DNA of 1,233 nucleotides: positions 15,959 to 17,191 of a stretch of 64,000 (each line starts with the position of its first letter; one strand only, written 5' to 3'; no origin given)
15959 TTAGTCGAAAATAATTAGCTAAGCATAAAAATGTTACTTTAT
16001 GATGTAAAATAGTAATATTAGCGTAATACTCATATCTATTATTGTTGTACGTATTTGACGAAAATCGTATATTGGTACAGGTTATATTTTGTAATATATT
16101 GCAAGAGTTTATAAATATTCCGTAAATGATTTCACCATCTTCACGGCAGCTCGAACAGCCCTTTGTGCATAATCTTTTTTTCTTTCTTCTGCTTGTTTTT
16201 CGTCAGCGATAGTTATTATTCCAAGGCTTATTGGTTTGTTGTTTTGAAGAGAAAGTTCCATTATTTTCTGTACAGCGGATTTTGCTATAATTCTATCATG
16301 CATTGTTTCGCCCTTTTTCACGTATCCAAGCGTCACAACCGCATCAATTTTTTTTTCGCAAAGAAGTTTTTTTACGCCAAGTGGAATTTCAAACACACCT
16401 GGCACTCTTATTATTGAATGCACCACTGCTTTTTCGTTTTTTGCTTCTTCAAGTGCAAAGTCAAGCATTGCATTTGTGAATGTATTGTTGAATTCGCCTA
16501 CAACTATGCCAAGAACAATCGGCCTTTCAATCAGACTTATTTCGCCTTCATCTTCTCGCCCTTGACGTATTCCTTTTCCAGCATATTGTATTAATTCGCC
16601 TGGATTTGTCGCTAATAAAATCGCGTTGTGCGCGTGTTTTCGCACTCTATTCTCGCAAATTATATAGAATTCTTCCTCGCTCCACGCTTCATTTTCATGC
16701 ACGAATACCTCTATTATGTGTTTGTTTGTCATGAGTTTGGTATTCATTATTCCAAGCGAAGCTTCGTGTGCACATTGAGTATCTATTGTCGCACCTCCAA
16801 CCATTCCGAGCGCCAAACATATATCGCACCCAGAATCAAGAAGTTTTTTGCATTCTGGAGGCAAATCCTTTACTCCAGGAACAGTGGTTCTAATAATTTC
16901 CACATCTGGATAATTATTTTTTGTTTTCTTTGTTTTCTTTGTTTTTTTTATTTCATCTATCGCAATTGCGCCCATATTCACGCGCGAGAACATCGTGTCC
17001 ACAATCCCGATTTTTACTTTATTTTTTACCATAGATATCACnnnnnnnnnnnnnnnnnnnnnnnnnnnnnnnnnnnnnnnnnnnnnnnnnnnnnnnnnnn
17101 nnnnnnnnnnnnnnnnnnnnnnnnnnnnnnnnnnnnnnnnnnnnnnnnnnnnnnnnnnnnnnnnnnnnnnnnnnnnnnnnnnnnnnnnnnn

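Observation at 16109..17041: Single-ORF fusion of archaeal riboflavin synthase (RibC) and lumazine synthase (RibH).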

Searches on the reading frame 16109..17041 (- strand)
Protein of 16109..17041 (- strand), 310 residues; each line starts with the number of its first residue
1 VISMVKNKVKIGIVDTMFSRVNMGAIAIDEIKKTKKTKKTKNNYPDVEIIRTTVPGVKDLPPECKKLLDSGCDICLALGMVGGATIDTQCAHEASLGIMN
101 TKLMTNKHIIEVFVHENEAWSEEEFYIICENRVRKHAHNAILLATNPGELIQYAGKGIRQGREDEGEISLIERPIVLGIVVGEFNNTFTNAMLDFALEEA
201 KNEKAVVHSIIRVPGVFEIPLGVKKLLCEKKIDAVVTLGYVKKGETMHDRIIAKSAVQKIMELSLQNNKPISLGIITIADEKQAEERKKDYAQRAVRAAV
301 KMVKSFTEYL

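Call 3: search_protein_families(library=pfam, proteins=[window:16109-17041:-], max_evalue=0.01)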
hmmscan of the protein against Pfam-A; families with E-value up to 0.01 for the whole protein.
window:16109-17041:- (310 aa): 1 family
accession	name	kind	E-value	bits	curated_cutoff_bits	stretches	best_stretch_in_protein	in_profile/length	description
PF00885.24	DMRL_synthase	-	3e-50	170.2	26.7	2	177-305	4-137/139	6,7-dimethyl-8-ribityllumazine synthase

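Call 4: search_protein_families(library=ncbifam, proteins=[window:16109-17041:-], max_evalue=0.01)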
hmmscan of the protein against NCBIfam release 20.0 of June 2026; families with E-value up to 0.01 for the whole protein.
window:16109-17041:- (310 aa): 4 families
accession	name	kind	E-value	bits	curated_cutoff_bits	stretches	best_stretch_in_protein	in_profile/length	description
TIGR01506.1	ribC_arch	equivalog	4.1e-61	205.3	100.55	2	10-168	1-151/151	riboflavin synthase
TIGR00114.1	lumazine-synth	equivalog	6.9e-43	146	84.6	2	177-306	3-135/138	6,7-dimethyl-8-ribityllumazine synthase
NF000814.0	PRK00061.2-2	equivalog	1.4e-23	83.4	174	1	169-304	12-153/160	6,7-dimethyl-8-ribityllumazine synthase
NF009084.0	PRK12419.1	equivalog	2e-09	37.2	160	1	203-294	44-135/166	6,7-dimethyl-8-ribityllumazine synthase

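Call 5: find_homologous_proteins(query=window:16109-17041:-, max_evalue=0.00001)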
Query window:16109-17041:- (310 aa): 476 proteins with E <= 0.00001 among 2765 candidates; the best 120 are listed.
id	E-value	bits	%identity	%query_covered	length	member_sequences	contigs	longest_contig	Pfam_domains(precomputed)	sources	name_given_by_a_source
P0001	3.1e-196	668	100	99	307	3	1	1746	PF00885.25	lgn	-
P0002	5.4e-149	513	78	97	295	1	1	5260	PF00885.25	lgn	-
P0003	8.2e-137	473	72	96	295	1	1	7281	PF00885.25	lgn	-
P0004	7.1e-135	467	70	96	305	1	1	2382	PF00885.25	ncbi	-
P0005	1.1e-132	460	69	96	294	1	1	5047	PF00885.25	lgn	-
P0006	9.7e-132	457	70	96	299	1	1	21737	PF00885.25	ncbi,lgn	-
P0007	2.0e-129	449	69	96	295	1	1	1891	PF00885.25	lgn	-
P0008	6.0e-129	448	67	98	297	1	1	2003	PF00885.25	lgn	-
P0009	1.9e-125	436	66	99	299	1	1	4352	PF00885.25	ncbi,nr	ncbi:Riboflavin synthase [uncultured archaeon]|nr:Riboflavin synthase [uncultured archaeon]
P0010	2.1e-124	433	68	96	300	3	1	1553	PF00885.25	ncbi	-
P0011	4.9e-123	428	67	96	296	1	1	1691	PF00885.25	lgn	-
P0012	2.6e-121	422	65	96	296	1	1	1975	PF00885.25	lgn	-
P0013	7.0e-120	418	65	96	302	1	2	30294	PF00885.25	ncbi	-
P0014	3.2e-118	412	65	96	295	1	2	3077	PF00885.25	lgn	-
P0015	2.6e-116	406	64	97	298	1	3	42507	PF00885.25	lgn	-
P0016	1.2e-115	404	61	95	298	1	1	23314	PF00885.25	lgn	-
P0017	1.2e-114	401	64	95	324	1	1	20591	PF00885.25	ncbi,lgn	-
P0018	2.0e-108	380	60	96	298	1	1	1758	PF00885.25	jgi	jgi:riboflavin synthase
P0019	4.2e-108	379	62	95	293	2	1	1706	PF00885.25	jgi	-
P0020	5.2e-108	379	61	95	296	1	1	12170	PF00885.25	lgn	-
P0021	3.0e-107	376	60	96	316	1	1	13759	PF00885.25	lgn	-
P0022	4.2e-107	376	61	95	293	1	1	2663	PF00885.25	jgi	jgi:riboflavin synthase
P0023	5.0e-107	376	60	96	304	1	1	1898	PF00885.25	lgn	-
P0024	8.1e-107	375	62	95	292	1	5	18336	PF00885.25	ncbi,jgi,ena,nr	ncbi:riboflavin synthase [Candidatus Micrarchaeota archaeon]|nr:riboflavin synthase [Candidatus Micr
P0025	1.9e-106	374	62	96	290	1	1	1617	PF00885.25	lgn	-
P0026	2.5e-106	373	60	97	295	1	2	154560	PF00885.25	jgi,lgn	-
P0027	4.8e-106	372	60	98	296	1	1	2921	PF00885.25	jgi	jgi:riboflavin synthase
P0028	6.1e-106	372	60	98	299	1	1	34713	PF00885.25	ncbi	-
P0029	7.7e-106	372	60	97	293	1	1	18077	PF00885.25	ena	-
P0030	2.6e-105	370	59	97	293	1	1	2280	PF00885.25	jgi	jgi:riboflavin synthase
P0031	2.7e-105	370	61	95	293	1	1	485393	PF00885.25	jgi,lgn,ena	-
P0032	5.1e-105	369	60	97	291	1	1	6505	PF00885.25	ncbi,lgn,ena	-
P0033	8.7e-105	368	62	86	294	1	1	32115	PF00885.25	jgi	jgi:riboflavin synthase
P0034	1.9e-104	367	61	95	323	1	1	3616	PF00885.25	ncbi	ncbi:MAG: riboflavin synthase, partial [Candidatus Micrarchaeia archaeon]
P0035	2.0e-104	367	61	95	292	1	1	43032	PF00885.25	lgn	-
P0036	2.1e-104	367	60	97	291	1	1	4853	PF00885.25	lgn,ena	-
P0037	2.1e-104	367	60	95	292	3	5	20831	PF00885.25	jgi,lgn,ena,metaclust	metaclust:\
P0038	2.5e-104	367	58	96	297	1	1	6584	PF00885.25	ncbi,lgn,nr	ncbi:riboflavin synthase [Candidatus Micrarchaeota archaeon]|nr:riboflavin synthase [Candidatus Micr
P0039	4.1e-104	366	60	97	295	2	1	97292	PF00885.25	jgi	jgi:riboflavin synthase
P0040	5.1e-104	366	59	96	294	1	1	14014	PF00885.25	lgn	-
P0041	5.5e-104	366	60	95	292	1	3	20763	PF00885.25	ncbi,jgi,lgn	-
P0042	8.3e-104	365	60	95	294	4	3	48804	PF00885.25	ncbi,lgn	ncbi:MAG: riboflavin synthase [Candidatus Bilamarchaeaceae archaeon]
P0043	9.5e-104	365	60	97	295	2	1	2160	PF00885.25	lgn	-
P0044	1.0e-103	365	61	95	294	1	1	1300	PF00885.25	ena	-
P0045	1.1e-103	365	58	97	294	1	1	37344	PF00885.25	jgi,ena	-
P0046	1.3e-103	364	59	96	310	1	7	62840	PF00885.25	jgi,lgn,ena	-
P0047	2.4e-103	364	59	98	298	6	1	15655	PF00885.25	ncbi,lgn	ncbi:MAG: riboflavin synthase [Candidatus Bilamarchaeaceae archaeon]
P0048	2.9e-103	363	60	95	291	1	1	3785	PF00885.25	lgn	-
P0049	5.5e-103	362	58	97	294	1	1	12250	PF00885.25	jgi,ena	-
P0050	5.7e-103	362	60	97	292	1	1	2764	PF00885.25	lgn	-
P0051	6.1e-103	362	58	97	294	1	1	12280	PF00885.25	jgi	-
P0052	7.7e-103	362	58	97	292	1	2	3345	PF00885.25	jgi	-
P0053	1.0e-102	361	59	95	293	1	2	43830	PF00885.25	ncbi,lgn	ncbi:MAG: riboflavin synthase [Candidatus Micrarchaeota archaeon]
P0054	1.1e-102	361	59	86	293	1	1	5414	PF00885.25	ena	-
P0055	1.3e-102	361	60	97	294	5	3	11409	PF00885.25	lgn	-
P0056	1.4e-102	361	58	86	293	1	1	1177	PF00885.25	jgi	-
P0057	1.5e-102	361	60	96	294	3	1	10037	PF00885.25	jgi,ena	-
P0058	1.7e-102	361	59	97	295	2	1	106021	PF00885.25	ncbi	-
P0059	2.0e-102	361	57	96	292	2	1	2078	PF00885.25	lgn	-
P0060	2.3e-102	360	60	95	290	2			PF00885.25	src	-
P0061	2.6e-102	360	59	86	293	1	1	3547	PF00885.25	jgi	-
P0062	3.2e-102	360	60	96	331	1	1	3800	PF00885.25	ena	-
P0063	3.6e-102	360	60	86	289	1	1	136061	PF00885.25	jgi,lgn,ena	-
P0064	4.1e-102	359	62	87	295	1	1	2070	PF00885.25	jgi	jgi:riboflavin synthase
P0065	4.1e-102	359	59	86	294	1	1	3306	PF00885.25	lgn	-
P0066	4.3e-102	359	60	96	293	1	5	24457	PF00885.25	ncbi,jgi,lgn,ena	-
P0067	4.4e-102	359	57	95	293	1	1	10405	PF00885.25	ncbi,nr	ncbi:riboflavin synthase [Candidatus Micrarchaeota archaeon]|nr:riboflavin synthase [Candidatus Micr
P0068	4.6e-102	359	58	97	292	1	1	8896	PF00885.25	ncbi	-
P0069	7.3e-102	359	59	97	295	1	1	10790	PF00885.25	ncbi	-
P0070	7.4e-102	359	59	97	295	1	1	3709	PF00885.25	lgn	-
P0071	7.5e-102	359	59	97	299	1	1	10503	PF00885.25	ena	-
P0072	9.4e-102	358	59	95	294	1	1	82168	PF00885.25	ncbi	-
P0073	1.2e-101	358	60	86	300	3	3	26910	PF00885.25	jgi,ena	-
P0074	1.2e-101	358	58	97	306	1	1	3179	PF00885.25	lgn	-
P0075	1.7e-101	357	59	97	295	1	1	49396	PF00885.25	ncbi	-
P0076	1.7e-101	357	59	97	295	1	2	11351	PF00885.25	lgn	-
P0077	1.7e-101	357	59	95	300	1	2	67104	PF00885.25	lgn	-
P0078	1.7e-101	357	58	97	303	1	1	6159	PF00885.25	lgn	-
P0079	2.1e-101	357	58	97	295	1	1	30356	PF00885.25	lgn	-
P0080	2.6e-101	357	58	97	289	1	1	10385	PF00885.25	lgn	-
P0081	2.7e-101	357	59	96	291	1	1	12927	PF00885.25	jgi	jgi:riboflavin synthase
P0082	2.8e-101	357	59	96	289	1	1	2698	PF00885.25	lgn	-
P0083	3.3e-101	356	58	97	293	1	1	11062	PF00885.25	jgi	jgi:riboflavin synthase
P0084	3.4e-101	356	57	97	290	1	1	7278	PF00885.25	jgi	jgi:riboflavin synthase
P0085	3.8e-101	356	59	95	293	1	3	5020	PF00885.25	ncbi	-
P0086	5.5e-101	356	59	96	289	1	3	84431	PF00885.25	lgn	-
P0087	6.0e-101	356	58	97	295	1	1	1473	PF00885.25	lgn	-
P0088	6.1e-101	356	59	97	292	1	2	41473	PF00885.25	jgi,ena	-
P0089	8.8e-101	355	60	95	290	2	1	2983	PF00885.25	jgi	-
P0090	1.1e-100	355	60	96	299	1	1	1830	PF00885.25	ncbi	-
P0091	1.1e-100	355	57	97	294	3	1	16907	PF00885.25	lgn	-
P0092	2.0e-100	354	60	86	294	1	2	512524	PF00885.25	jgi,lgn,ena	jgi:riboflavin synthase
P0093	2.7e-100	354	59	95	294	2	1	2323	PF00885.25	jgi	jgi:riboflavin synthase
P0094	3.1e-100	353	60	91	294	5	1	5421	PF00885.25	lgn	-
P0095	4.1e-100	353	58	96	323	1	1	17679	PF00885.25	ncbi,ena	-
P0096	4.5e-100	353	60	96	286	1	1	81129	PF00885.25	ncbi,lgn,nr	ncbi:riboflavin synthase [Candidatus Micrarchaeota archaeon]|nr:riboflavin synthase [Candidatus Micr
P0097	5.2e-100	353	58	96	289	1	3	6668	PF00885.25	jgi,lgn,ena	-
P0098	5.4e-100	353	56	97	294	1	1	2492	PF00885.25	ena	-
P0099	6.2e-100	352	59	95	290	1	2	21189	PF00885.25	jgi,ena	jgi:riboflavin synthase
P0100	7.1e-100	352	56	98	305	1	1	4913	PF00885.25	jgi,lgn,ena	-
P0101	7.8e-100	352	58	97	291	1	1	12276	PF00885.25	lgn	-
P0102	1.0e-99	352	57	97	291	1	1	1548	PF00885.25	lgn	-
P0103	1.1e-99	352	57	95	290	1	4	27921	PF00885.25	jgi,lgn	jgi:riboflavin synthase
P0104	1.1e-99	351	57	96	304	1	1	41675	PF00885.25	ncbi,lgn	-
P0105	1.1e-99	351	55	97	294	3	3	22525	PF00885.25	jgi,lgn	-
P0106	1.2e-99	351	56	97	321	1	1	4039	PF00885.25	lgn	-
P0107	1.2e-99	351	56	86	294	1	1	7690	PF00885.25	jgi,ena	-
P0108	1.3e-99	351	59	95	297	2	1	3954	PF00885.25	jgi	jgi:riboflavin synthase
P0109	1.6e-99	351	57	96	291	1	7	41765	PF00885.25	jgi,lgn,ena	jgi:riboflavin synthase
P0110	1.7e-99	351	59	86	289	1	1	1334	PF00885.25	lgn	-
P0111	1.8e-99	351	57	95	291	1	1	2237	PF00885.25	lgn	-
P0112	1.9e-99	351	56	96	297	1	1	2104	PF00885.25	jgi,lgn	-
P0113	2.0e-99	351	57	97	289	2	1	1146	PF00885.25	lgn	-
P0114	2.4e-99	350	58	96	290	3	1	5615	PF00885.25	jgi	jgi:riboflavin synthase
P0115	2.5e-99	350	57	97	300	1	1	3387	PF00885.25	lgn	-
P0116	3.4e-99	350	56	97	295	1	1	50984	PF00885.25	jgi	-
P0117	3.5e-99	350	58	95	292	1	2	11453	PF00885.25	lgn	-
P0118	4.6e-99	349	59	96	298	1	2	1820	PF00885.25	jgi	jgi:riboflavin synthase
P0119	4.7e-99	349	57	97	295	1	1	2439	PF00885.25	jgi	jgi:riboflavin synthase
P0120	4.8e-99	349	59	86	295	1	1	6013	PF00885.25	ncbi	-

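Call 7: search_solved_structures(query=window:16109-17041:-, max_evalue=0.001, show_alignments=3)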
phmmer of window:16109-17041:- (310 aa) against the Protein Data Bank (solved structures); distinct sequences matched with E-value up to 0.001: 45.
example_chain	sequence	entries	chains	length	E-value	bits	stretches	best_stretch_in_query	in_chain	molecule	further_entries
2b98_A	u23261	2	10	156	3.9e-45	157.7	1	10-166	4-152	Riboflavin synthase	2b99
4y7k_A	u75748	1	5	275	6.2e-45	157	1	5-166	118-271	Large conductance mechanosensitive channel protein,Riboflavin synthase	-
4y7j_A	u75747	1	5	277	9.5e-45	156.4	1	8-166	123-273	Large conductance mechanosensitive channel protein,Riboflavin synthase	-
5im5_K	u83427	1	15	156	3e-43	151.5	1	10-166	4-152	Designed Riboflavin synthase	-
4v7g_AA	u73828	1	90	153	1e-16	64.4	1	170-292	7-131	6,7-dimethyl-8-ribityllumazine synthase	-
1rvv_A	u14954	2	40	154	3.1e-15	59.5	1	170-301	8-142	RIBOFLAVIN SYNTHASE | 6,7-dimethyl-8-ribityllumazine synthase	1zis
9ryp_A1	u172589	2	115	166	7.1e-14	55.1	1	173-300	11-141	6,7-dimethyl-8-ribityllumazine synthase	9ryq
9ryw_A1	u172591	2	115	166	1.7e-13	53.9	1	174-300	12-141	6,7-dimethyl-8-ribityllumazine synthase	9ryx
9ryu_A1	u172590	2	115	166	1.8e-13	53.7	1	174-300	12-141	6,7-dimethyl-8-ribityllumazine synthase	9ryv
5mpp_A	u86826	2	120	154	2.6e-13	53.2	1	174-300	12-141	6,7-dimethyl-8-ribityllumazine synthase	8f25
1hqk_A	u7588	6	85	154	2.6e-13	53.2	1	174-300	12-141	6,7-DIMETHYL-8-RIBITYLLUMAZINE SYNTHASE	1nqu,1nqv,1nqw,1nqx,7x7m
8pvj_A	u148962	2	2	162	3.1e-13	53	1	174-300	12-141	6,7-dimethyl-8-ribityllumazine synthase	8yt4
9ryi_A1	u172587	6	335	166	3.3e-13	52.9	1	174-300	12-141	6,7-dimethyl-8-ribityllumazine synthase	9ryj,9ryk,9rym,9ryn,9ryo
5mq3_AA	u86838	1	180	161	2.3e-12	50.1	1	174-300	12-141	6,7-dimethyl-8-ribityllumazine synthase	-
9yl5_A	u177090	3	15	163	5.2e-12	49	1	175-303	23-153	6,7-dimethyl-8-ribityllumazine synthase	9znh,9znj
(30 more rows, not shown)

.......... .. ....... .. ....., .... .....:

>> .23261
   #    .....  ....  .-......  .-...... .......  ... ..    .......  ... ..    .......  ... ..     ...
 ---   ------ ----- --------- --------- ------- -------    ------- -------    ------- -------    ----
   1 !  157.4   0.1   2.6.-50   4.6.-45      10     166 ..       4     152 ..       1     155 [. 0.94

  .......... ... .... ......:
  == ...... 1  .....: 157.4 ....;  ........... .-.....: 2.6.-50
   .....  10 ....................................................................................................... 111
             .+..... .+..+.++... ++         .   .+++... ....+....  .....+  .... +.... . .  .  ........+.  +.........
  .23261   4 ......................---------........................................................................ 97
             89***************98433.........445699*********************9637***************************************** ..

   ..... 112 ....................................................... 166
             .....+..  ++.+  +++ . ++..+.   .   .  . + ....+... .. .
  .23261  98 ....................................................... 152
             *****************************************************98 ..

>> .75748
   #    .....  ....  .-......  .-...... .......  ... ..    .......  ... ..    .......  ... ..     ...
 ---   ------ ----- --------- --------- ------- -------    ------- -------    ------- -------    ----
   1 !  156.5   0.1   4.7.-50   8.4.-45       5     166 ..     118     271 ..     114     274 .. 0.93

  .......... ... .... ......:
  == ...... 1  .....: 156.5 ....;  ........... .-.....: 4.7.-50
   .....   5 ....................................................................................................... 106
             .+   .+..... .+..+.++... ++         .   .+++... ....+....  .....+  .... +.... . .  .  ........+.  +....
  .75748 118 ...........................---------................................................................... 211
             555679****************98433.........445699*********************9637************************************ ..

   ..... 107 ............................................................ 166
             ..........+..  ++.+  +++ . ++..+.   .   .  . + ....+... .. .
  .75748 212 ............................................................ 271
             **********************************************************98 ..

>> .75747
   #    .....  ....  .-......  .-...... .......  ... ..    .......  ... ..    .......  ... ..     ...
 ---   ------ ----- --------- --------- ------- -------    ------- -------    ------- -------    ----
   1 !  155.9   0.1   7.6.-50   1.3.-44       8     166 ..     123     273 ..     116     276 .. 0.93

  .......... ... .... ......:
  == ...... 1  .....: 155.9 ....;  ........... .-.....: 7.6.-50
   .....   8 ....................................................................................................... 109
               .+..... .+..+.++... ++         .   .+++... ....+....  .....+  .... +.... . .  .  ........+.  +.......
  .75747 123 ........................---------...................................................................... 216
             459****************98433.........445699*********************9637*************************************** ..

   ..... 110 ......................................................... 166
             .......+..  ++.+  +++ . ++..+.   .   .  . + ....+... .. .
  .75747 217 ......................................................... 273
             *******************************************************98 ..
